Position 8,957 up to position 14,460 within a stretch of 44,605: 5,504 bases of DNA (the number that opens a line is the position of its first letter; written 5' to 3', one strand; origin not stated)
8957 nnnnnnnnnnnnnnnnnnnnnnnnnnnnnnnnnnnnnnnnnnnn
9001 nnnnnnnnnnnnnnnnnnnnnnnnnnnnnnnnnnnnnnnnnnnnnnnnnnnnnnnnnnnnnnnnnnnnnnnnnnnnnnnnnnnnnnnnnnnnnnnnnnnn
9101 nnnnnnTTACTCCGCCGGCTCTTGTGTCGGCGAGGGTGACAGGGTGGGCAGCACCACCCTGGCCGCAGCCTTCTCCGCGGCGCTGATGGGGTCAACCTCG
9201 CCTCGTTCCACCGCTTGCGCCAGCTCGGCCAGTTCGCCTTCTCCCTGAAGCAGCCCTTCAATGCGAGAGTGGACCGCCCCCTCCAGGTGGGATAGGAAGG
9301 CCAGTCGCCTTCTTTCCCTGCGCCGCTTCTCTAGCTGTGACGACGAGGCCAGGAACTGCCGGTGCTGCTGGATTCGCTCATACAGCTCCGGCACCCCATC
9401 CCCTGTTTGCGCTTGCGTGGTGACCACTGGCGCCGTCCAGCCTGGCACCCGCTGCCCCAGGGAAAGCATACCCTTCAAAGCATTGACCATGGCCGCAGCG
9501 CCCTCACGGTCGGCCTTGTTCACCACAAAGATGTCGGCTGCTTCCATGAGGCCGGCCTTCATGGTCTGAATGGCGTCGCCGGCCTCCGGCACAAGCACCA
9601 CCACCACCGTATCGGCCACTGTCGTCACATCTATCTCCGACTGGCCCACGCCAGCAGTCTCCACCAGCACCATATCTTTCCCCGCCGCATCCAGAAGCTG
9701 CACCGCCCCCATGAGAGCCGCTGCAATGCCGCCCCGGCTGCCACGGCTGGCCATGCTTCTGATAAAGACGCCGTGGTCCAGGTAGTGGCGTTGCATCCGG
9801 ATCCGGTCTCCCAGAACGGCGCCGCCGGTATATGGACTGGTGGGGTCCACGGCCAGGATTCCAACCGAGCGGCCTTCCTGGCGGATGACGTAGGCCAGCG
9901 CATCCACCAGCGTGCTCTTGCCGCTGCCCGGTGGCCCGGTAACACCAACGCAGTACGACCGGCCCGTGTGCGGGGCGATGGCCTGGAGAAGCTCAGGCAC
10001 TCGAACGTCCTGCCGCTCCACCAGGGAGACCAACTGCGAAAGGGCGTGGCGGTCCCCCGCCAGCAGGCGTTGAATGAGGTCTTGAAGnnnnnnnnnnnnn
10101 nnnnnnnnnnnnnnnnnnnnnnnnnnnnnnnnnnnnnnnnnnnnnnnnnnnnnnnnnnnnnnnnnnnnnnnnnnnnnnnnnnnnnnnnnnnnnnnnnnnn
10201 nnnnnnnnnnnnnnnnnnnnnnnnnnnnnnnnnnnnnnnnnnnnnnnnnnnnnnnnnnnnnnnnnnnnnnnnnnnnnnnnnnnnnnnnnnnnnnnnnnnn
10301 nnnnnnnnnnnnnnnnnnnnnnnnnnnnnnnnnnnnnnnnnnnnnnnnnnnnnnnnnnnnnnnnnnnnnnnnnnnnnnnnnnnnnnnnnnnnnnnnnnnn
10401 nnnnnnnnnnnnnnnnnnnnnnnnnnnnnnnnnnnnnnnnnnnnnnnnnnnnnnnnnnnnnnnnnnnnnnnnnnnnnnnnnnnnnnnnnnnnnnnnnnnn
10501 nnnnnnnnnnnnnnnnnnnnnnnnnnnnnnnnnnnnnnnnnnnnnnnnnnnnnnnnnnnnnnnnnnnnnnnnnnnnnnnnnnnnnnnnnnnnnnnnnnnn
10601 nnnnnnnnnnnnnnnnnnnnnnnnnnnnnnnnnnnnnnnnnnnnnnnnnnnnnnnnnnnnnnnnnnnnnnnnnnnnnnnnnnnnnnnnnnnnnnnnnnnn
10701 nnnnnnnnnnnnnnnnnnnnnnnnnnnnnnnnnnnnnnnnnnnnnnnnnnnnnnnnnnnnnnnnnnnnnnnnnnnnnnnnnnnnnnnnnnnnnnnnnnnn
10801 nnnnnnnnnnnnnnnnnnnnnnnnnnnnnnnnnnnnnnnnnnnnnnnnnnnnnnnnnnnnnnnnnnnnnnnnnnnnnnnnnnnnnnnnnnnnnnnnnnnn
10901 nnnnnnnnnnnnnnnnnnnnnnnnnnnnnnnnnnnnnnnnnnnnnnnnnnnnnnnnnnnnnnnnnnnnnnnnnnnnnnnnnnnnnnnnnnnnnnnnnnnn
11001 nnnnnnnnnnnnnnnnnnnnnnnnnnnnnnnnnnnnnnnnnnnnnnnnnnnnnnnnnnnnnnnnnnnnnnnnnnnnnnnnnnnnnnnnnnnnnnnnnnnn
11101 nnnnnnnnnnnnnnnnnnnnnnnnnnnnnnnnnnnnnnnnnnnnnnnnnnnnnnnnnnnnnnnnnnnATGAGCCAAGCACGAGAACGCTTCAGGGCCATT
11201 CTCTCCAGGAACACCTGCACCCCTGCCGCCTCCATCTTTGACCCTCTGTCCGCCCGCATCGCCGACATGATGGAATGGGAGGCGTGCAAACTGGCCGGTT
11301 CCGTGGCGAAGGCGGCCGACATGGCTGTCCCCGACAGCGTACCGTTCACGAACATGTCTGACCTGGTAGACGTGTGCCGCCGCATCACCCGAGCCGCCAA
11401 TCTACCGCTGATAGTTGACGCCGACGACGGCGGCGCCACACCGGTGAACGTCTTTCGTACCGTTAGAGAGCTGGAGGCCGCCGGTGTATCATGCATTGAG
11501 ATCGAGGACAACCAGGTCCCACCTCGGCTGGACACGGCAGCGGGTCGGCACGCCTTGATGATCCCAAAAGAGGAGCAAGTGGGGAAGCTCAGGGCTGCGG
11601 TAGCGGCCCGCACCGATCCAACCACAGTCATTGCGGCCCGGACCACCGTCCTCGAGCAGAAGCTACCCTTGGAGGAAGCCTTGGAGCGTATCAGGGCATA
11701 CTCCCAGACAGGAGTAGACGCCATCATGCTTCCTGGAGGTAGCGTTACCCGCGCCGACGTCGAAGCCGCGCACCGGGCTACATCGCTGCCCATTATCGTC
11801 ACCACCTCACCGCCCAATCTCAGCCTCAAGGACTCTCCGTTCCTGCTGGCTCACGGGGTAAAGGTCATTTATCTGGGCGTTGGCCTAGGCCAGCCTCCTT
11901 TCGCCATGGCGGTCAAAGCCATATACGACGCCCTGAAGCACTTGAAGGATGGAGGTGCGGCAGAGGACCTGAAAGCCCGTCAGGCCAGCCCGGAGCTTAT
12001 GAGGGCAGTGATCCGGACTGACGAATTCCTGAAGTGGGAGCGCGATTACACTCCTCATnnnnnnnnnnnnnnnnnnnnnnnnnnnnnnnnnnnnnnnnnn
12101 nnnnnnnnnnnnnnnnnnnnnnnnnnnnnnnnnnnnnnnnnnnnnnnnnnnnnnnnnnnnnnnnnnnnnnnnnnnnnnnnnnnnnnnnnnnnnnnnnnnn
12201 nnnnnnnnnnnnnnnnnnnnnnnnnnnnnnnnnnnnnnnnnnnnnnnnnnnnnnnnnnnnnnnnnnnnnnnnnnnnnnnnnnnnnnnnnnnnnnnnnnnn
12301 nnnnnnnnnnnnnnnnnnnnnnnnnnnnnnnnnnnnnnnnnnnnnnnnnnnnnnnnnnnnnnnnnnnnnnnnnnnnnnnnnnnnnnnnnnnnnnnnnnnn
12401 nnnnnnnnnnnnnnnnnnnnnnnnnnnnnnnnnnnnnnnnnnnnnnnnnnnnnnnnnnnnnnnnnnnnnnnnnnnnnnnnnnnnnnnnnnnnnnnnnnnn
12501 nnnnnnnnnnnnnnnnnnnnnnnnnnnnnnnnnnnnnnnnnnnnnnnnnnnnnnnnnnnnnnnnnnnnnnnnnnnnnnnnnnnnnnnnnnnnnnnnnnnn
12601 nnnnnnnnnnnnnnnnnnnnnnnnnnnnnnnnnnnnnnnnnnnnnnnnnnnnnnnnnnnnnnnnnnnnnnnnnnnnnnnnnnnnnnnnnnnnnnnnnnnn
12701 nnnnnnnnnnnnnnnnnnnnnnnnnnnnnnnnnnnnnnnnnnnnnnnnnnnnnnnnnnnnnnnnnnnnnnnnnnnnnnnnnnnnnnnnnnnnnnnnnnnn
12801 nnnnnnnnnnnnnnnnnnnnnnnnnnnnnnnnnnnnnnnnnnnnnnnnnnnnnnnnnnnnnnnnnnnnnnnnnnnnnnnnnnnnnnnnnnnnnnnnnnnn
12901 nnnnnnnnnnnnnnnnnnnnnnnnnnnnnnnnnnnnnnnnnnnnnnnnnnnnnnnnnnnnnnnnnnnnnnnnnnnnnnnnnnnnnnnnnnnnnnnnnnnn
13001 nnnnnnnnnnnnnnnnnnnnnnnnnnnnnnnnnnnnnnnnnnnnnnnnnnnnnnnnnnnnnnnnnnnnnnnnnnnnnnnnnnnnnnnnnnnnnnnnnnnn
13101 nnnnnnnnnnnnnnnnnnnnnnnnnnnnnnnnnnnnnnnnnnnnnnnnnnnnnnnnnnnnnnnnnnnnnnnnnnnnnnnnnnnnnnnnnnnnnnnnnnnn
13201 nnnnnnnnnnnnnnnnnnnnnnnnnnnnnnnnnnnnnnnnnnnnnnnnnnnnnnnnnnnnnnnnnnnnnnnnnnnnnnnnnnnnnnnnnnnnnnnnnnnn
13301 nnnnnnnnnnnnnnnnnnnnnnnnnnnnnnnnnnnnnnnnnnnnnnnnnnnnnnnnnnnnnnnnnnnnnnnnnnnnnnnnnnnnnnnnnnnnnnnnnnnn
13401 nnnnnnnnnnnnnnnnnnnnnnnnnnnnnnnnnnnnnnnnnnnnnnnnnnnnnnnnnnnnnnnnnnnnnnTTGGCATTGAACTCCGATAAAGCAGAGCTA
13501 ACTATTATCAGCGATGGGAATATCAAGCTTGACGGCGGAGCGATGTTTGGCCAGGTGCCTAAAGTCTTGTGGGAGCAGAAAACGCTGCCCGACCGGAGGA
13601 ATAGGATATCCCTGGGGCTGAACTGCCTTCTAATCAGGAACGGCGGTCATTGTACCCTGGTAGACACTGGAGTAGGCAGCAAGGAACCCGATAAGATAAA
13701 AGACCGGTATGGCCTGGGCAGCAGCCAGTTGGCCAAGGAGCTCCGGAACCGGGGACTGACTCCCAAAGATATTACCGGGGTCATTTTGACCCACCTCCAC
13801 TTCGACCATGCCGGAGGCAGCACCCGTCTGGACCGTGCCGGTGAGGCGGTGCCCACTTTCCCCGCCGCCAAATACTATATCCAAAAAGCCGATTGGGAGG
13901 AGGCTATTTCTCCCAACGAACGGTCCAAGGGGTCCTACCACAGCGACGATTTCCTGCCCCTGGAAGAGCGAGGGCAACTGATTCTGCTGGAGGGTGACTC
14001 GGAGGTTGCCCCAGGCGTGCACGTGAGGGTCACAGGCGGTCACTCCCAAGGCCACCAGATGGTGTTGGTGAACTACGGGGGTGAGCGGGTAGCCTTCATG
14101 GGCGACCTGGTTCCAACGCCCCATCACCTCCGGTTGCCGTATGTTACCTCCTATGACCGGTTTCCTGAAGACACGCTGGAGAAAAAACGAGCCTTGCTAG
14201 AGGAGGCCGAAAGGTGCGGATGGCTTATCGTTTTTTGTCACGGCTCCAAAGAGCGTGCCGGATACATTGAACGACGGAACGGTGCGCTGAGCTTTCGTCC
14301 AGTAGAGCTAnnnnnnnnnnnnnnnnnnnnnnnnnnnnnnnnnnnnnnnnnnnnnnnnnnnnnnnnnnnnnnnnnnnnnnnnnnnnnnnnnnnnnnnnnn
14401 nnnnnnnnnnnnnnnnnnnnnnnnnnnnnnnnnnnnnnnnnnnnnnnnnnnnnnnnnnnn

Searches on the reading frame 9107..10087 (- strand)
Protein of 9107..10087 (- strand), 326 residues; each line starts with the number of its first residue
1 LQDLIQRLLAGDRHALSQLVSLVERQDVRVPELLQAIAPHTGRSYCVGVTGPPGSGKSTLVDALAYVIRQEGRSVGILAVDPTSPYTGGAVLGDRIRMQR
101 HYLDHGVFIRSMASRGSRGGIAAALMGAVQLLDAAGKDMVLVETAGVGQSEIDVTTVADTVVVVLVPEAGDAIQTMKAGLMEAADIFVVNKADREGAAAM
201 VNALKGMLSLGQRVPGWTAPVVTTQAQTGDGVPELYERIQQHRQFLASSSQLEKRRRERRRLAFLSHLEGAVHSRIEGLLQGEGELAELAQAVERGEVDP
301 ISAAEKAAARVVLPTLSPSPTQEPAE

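Call 82: search_protein_families(library=pfam, proteins=[window:9107-10087:-], max_evalue=0.0001)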
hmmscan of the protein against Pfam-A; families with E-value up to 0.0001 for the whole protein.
window:9107-10087:- (326 aa): 7 families
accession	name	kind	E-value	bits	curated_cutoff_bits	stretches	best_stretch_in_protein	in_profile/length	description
PF03308.22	MeaB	-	2.1e-87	293.1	23.1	1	16-274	1-266/273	Methylmalonyl Co-A mutase-associated GTPase MeaB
PF02492.25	cobW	-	1.6e-07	31.5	20.7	1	47-206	3-167/180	CobW/HypB/UreG, nucleotide-binding domain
PF13555.12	AAA_29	-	3.5e-07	30.3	27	1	49-68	27-46/61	P-loop containing region of AAA domain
PF03029.23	ATP_bind_1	-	1.3e-05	25.6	27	1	49-83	1-35/240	Conserved hypothetical ATP binding protein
PF00009.33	GTP_EFTU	-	1.6e-05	25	26.5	0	155-242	90-185/188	Elongation factor Tu GTP binding domain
PF13191.12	AAA_16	-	3.5e-05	24.8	32.6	1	33-72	12-52/167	AAA ATPase domain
PF13604.12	AAA_30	-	7.6e-05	23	27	0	44-80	18-54/191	AAA domain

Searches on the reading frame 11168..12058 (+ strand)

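Call 82: search_protein_families(library=pfam, proteins=[window:11168-12058:+], max_evalue=0.0001)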
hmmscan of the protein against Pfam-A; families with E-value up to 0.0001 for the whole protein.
window:11168-12058:+ (297 aa): 1 family
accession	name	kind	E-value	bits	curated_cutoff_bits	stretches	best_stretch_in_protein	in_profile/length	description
PF13714.12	PEP_mutase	-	4.1e-35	121.9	31.5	1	8-253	1-233/240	Phosphoenolpyruvate phosphomutase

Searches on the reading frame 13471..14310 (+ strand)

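Call 82: search_protein_families(library=pfam, proteins=[window:13471-14310:+], max_evalue=0.0001)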
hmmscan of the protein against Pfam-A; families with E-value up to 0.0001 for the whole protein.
window:13471-14310:+ (280 aa): 2 families
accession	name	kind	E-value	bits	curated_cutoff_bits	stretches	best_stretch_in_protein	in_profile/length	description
PF00753.33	Lactamase_B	-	2.4e-31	109.6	22.7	1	51-257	7-196/196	Metallo-beta-lactamase superfamily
PF12706.13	Lactamase_B_2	-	1.3e-06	28.6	27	1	90-221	21-151/200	Beta-lactamase superfamily domain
